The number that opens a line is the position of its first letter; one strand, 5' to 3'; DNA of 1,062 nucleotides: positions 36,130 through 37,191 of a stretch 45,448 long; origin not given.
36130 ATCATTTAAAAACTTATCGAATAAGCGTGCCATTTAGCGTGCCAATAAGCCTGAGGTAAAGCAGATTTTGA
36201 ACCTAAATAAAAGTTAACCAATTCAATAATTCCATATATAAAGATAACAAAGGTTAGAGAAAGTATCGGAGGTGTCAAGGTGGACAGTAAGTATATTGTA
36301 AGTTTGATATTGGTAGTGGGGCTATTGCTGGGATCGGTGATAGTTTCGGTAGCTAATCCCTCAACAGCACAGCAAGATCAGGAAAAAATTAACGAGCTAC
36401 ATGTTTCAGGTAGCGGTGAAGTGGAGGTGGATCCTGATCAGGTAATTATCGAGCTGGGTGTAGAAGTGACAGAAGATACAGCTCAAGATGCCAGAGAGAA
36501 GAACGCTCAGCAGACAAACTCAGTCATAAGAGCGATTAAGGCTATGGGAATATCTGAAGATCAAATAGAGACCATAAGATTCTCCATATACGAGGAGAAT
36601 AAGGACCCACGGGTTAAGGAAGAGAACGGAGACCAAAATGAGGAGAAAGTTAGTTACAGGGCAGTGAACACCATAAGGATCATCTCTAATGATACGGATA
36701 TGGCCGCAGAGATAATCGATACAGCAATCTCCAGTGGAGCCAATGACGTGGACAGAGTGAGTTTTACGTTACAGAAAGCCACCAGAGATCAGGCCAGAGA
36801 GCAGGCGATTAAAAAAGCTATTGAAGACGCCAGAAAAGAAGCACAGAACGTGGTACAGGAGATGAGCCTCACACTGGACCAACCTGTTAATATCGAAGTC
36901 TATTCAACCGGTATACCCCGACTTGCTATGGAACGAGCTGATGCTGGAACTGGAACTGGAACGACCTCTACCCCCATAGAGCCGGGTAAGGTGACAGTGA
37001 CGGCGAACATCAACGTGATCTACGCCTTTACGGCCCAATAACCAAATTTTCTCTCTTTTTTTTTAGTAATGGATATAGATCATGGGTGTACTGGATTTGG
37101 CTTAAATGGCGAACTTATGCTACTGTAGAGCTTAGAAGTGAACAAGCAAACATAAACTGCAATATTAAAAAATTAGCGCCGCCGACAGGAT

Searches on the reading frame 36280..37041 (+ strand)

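Call 63: search_protein_families(library=pfam, proteins=[window:36280-37041:+], max_evalue=0.00001)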
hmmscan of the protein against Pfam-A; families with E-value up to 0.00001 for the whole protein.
window:36280-37041:+ (253 aa): 1 family
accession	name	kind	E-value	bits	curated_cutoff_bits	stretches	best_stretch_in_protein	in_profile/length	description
PF04402.19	SIMPL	-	5e-47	161.2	25.2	1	40-248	1-205/205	Protein of unknown function (DUF541)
